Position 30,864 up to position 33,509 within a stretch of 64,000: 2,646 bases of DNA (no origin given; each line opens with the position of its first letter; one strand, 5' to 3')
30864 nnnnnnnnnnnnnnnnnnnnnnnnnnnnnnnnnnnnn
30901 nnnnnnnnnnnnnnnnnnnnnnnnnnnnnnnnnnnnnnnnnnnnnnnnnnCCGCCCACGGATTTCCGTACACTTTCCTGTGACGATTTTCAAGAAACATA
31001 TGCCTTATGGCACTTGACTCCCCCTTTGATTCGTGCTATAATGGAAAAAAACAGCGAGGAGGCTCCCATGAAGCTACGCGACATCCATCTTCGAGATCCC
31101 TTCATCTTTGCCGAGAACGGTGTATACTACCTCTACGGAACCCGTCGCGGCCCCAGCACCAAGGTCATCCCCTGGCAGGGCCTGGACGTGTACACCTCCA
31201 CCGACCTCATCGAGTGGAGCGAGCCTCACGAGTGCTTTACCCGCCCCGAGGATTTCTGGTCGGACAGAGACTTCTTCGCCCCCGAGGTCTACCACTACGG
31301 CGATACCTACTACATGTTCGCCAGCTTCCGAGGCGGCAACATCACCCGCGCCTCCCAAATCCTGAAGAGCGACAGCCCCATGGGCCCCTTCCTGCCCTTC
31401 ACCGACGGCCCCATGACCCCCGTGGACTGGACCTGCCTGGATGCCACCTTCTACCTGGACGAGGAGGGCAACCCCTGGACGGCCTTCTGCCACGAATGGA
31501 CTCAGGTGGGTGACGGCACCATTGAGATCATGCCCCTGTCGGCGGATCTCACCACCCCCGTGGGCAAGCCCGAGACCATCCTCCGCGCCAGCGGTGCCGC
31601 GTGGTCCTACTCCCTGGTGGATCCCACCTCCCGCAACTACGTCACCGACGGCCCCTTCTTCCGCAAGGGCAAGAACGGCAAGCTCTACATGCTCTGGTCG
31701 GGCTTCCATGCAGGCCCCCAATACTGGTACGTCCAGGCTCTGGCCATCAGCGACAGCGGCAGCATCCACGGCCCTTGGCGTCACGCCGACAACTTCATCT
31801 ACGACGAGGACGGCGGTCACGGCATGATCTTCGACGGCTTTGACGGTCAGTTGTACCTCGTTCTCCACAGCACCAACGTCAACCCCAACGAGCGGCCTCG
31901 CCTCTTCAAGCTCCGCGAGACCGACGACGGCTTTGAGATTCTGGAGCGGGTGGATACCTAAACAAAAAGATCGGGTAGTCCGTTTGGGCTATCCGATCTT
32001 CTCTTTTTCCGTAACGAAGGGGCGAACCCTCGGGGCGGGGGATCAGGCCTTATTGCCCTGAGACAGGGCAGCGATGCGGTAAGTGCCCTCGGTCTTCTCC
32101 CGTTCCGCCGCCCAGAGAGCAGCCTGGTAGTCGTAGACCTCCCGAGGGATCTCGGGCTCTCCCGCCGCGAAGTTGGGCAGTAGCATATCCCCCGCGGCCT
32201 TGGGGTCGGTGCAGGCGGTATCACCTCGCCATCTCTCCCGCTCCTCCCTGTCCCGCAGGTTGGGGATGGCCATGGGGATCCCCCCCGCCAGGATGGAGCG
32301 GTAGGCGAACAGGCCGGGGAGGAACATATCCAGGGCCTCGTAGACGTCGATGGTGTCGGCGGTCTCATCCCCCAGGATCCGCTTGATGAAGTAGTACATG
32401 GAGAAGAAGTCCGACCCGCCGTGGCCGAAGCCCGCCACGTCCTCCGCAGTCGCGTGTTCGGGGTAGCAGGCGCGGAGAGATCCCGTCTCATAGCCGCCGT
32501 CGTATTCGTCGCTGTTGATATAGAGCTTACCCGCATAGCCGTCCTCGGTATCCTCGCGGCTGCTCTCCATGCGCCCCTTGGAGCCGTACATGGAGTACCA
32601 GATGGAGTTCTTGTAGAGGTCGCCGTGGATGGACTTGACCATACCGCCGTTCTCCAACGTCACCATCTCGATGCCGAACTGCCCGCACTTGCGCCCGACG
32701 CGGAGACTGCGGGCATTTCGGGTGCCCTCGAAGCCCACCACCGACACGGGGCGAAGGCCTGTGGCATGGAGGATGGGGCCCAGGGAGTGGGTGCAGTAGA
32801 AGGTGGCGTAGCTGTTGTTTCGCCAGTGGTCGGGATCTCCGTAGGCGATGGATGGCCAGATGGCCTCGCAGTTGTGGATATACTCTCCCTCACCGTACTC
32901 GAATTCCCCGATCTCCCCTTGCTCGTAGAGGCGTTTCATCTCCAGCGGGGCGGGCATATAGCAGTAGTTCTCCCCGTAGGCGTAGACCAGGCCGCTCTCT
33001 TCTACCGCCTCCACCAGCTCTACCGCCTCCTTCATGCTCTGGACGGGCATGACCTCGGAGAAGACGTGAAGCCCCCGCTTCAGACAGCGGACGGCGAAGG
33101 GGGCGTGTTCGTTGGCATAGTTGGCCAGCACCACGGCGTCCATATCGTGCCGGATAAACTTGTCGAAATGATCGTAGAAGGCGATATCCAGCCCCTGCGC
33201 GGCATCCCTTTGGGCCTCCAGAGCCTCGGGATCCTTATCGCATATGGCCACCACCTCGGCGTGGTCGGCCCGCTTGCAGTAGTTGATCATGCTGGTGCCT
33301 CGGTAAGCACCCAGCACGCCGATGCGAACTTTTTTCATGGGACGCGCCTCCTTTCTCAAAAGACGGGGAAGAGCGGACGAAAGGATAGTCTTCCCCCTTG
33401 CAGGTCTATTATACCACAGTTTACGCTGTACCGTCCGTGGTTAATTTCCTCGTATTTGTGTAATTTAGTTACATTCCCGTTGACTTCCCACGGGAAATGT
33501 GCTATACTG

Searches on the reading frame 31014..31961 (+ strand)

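Call 93: search_protein_families(library=pfam, proteins=[window:31014-31961:+], max_evalue=0.00001)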
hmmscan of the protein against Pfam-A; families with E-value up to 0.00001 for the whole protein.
window:31014-31961:+ (315 aa): 1 family
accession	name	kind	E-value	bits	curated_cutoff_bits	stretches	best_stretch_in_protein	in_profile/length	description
PF04616.20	Glyco_hydro_43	-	3.7e-34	118.8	32.2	1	26-301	10-281/288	Glycosyl hydrolases family 43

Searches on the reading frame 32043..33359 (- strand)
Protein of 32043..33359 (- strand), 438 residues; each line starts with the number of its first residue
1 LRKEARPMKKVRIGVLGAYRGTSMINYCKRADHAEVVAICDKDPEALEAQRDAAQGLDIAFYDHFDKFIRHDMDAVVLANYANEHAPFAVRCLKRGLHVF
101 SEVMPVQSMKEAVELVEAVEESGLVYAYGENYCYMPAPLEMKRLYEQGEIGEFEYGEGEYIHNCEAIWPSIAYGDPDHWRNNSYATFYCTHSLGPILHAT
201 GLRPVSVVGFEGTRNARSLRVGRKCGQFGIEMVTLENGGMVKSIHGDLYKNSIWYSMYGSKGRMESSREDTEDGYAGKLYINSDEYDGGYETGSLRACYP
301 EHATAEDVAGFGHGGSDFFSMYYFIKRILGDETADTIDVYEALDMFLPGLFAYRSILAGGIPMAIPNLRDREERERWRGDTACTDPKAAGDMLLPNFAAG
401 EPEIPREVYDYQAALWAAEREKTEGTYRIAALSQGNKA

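Call 93: search_protein_families(library=pfam, proteins=[window:32043-33359:-], max_evalue=0.00001)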
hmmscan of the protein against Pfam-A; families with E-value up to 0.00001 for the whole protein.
window:32043-33359:- (438 aa): 1 family
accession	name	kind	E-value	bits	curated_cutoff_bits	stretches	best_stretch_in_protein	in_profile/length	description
PF01408.29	GFO_IDH_MocA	-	6.2e-13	49.9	24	1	11-129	1-119/120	Oxidoreductase family, NAD-binding Rossmann fold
